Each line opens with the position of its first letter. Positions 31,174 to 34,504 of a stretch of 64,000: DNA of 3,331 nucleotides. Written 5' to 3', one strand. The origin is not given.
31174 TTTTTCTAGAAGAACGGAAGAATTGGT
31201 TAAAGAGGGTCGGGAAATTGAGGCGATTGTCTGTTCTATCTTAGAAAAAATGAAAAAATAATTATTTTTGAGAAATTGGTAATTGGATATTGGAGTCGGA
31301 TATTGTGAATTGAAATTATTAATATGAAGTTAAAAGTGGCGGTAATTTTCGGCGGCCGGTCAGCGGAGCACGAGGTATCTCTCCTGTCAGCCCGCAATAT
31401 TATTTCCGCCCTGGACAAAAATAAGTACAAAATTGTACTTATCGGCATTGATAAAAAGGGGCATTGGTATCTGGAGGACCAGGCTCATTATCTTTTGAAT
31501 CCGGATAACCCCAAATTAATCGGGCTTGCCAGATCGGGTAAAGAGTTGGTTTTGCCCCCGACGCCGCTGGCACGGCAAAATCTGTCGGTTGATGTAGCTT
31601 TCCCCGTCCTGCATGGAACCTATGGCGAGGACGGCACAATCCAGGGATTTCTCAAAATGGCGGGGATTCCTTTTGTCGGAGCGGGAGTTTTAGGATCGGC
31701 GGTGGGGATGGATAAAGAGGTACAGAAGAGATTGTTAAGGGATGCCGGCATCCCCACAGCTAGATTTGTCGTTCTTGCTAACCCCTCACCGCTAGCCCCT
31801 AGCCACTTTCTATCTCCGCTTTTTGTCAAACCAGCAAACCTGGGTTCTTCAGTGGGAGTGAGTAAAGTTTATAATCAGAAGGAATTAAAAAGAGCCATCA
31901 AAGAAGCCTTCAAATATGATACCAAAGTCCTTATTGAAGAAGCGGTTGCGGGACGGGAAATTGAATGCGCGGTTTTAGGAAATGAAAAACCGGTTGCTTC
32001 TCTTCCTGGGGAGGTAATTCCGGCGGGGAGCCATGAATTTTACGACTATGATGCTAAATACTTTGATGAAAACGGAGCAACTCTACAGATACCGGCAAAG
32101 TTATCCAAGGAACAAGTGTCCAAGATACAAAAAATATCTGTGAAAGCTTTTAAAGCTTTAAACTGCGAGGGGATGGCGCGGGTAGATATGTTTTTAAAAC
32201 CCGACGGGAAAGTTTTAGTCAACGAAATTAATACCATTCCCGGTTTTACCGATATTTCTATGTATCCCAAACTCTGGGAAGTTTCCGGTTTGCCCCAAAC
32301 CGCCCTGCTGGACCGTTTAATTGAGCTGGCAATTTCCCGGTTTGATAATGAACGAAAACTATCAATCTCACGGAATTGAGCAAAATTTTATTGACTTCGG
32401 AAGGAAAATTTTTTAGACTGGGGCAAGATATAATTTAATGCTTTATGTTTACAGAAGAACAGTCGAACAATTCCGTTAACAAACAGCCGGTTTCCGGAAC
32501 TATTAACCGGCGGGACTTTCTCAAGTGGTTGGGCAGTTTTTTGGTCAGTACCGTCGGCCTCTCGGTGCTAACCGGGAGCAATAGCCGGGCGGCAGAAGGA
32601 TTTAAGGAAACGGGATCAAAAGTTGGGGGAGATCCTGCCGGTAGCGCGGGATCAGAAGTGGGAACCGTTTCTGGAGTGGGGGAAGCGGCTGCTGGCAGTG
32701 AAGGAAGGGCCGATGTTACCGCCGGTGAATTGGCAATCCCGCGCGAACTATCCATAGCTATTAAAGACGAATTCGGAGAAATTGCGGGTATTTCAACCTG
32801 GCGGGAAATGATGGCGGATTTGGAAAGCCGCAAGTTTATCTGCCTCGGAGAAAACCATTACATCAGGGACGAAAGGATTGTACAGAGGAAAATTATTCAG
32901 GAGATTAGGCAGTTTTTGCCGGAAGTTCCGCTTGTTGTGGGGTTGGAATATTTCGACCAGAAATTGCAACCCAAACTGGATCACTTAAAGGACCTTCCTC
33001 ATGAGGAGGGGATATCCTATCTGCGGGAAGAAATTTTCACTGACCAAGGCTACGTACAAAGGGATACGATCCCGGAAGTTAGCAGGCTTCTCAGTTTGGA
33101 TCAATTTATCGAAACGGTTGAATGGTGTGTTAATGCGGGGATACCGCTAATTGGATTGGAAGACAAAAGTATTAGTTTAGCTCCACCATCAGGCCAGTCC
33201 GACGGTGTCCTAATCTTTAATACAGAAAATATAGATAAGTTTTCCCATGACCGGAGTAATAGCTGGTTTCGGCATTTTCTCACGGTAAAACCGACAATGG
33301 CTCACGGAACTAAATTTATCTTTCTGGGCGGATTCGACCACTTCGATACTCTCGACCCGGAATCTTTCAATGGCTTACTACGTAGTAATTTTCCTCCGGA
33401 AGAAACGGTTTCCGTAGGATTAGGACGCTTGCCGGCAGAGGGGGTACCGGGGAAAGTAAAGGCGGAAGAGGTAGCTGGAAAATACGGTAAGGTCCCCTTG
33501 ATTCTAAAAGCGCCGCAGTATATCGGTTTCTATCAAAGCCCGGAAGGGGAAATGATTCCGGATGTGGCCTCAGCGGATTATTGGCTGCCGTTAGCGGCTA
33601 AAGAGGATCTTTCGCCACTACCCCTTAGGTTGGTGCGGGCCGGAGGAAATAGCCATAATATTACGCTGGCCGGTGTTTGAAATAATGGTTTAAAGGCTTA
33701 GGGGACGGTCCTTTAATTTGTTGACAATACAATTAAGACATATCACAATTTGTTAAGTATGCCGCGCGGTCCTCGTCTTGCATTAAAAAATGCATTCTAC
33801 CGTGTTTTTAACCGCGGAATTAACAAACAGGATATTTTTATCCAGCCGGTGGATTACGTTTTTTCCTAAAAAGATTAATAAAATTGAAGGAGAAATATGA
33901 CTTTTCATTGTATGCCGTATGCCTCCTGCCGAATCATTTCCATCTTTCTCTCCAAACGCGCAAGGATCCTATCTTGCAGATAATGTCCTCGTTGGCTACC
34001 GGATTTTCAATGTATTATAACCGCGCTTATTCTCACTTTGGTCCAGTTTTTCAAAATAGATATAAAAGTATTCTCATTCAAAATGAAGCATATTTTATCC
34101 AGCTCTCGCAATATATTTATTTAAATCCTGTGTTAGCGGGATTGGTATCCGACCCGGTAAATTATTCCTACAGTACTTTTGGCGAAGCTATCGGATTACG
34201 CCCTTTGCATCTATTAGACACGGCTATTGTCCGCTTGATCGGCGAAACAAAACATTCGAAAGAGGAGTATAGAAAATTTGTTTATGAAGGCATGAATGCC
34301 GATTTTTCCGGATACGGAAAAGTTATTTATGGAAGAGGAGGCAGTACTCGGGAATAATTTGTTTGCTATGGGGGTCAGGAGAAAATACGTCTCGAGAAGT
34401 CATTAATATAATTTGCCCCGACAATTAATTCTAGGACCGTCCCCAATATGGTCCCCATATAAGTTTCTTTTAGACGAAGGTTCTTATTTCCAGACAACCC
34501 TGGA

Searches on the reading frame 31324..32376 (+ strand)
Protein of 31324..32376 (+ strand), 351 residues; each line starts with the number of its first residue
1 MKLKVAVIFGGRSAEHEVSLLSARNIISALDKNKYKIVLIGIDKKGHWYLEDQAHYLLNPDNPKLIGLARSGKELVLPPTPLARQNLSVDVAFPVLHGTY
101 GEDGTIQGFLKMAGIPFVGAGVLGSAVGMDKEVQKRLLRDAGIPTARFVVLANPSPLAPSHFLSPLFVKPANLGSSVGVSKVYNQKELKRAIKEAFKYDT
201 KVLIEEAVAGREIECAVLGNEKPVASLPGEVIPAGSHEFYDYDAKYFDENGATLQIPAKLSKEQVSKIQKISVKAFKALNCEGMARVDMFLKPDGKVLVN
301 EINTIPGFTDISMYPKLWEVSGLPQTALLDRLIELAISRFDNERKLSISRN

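Call 10: search_protein_families(library=pfam, proteins=[window:31324-32376:+], max_evalue=0.001)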
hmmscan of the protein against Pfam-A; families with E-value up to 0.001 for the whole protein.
window:31324-32376:+ (351 aa): 6 families
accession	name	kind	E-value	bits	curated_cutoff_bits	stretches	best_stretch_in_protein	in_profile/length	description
PF07478.18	Dala_Dala_lig_C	-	9.9e-71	237.9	24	1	137-334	1-204/204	D-ala D-ala ligase C-terminus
PF01820.27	Dala_Dala_lig_N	-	5.8e-37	127.3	34.6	1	4-120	1-121/121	D-ala D-ala ligase N-terminus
PF02222.28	ATP-grasp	-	2.8e-11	43.8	27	1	137-303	2-160/179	ATP-grasp domain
PF01071.24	GARS_A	-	6.9e-07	29.7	27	1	130-228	2-109/194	Phosphoribosylglycinamide synthetase, ATP-grasp (A) domain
PF13535.11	ATP-grasp_4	-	2.9e-05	24.2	27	1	165-304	4-150/160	ATP-grasp domain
PF02786.22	CPSase_L_D2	-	6.5e-05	23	19.8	1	164-304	39-178/211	Carbamoyl-phosphate synthase L chain, ATP binding domain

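Call 36: find_homologous_proteins(query=window:31324-32376:+, max_evalue=1e-40)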
Query window:31324-32376:+ (351 aa): 8000 proteins with E <= 1e-40 among 8000 candidates; the best 120 are listed.
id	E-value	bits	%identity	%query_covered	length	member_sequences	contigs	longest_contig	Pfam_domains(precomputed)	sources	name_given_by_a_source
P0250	2.2e-228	775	100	100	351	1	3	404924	PF01820.28,PF13535.12,PF02222.28,PF01071.25,PF07478.19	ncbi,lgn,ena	-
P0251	1.2e-159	549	73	99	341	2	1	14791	PF01820.28,PF13535.12,PF02786.23,PF02222.28,PF02655.20,PF07478.19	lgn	-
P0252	1.7e-157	542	70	98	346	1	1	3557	PF01820.28,PF13535.12,PF02786.23,PF02222.28,PF07478.19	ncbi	-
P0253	2.2e-157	541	69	99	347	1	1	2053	PF01820.28,PF13535.12,PF02786.23,PF02222.28,PF02655.20,PF07478.19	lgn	-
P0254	6.4e-147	507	66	100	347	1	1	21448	PF01820.28,PF13535.12,PF02786.23,PF02222.28,PF08443.17,PF02655.20,PF07478.19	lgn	-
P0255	1.6e-142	493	65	99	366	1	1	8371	PF01820.28,PF02786.23,PF02222.28,PF07478.19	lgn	-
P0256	5.0e-140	484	63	99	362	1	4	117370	PF01820.28,PF13535.12,PF02786.23,PF02222.28,PF01071.25,PF07478.19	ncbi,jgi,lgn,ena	-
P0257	7.5e-140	484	64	99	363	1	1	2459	PF01820.28,PF13535.12,PF02786.23,PF02222.28,PF01071.25,PF07478.19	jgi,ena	-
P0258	3.6e-139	482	61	99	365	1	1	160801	PF01820.28,PF13535.12,PF02786.23,PF02222.28,PF02655.20,PF01071.25,PF07478.19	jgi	-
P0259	9.4e-139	480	63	99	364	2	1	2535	PF01820.28,PF13535.12,PF02786.23,PF02222.28,PF01071.25,PF07478.19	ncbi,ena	-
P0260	1.2e-138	480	61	99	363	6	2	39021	PF01820.28,PF13535.12,PF02786.23,PF02222.28,PF01071.25,PF07478.19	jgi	jgi:D-alanine-D-alanine ligase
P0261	1.4e-138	480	62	99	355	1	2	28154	PF01820.28,PF02786.23,PF02222.28,PF08443.17,PF02655.20,PF01071.25,PF07478.19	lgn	-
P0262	1.5e-138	480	61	98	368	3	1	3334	PF01820.28,PF13535.12,PF02786.23,PF02222.28,PF01071.25,PF07478.19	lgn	-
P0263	1.7e-138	479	64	99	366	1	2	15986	PF01820.28,PF02786.23,PF02222.28,PF01071.25,PF07478.19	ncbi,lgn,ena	-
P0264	1.8e-138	479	60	99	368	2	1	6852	PF01820.28,PF13535.12,PF02786.23,PF02222.28,PF01071.25,PF07478.19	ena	-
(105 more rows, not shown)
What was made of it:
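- Tried and rejected: Named relatives of the Ddl protein are at most about 62% identical and come from many phyla (Levybacteria, Paceibacterota, KSB1 and others, call 36).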

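Call 37: find_encoding_contigs(protein=P0250, flank=10000, max_places=10)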
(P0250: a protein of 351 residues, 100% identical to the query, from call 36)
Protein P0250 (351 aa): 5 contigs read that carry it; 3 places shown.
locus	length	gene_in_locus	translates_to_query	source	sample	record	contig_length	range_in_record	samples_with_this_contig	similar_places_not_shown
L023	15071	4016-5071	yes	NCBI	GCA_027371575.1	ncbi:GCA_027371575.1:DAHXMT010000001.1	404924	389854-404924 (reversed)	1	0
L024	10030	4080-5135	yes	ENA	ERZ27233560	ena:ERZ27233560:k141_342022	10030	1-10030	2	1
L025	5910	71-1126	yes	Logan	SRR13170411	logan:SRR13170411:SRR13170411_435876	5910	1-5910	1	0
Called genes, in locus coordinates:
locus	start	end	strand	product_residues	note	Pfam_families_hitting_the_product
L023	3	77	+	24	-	?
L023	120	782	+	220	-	PF00963:Cohesin (weak)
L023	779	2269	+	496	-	PF19077:Big_13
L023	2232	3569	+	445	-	PF08245:Mur_ligase_M, PF02875:Mur_ligase_C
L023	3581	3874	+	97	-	-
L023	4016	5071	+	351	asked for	PF01820:Dala_Dala_lig_N, PF01071:GARS_A (weak), PF02222:ATP-grasp, PF07478:Dala_Dala_lig_C, PF13535:ATP-grasp_4 (faint)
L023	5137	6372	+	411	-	PF04187:Cofac_haem_bdg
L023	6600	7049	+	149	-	-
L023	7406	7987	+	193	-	-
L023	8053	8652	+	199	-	-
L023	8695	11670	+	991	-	-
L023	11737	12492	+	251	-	-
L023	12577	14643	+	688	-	-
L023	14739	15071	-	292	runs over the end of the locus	PF00687:Ribosomal_L1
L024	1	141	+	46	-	?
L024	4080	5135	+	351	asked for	PF01820:Dala_Dala_lig_N, PF01071:GARS_A (weak), PF02222:ATP-grasp, PF07478:Dala_Dala_lig_C, PF13535:ATP-grasp_4 (faint)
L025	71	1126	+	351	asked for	PF01820:Dala_Dala_lig_N, PF01071:GARS_A (weak), PF02222:ATP-grasp, PF07478:Dala_Dala_lig_C, PF13535:ATP-grasp_4 (faint)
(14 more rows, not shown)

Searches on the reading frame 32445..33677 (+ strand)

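Call 10: search_protein_families(library=pfam, proteins=[window:32445-33677:+], max_evalue=0.001)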
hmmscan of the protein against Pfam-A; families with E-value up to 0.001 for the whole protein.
window:32445-33677:+ (411 aa): 1 family
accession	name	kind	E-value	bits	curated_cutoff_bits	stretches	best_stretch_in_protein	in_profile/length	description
PF04187.18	Cofac_haem_bdg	-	1.1e-07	32.5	27.7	1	122-192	1-63/213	Haem-binding uptake, Tiki superfamily, ChaN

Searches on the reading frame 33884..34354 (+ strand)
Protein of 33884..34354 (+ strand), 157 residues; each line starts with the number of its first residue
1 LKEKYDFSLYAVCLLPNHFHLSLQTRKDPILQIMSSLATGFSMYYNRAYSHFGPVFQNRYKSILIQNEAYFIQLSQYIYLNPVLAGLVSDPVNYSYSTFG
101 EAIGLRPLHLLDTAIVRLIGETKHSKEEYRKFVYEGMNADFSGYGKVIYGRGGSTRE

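Call 35: search_protein_families(library=pfam, proteins=[window:33884-34354:+], max_evalue=0.001)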
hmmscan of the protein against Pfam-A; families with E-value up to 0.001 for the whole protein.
window:33884-34354:+ (157 aa): 1 family
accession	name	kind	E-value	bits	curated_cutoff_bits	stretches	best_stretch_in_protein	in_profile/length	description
PF01797.21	Y1_Tnp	-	7.3e-06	26.5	23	1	2-78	36-118/121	Transposase IS200 like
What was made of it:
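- An IS200-like Y1 transposase fragment lies about 6.5 kb downstream (33884-34357, call 35).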
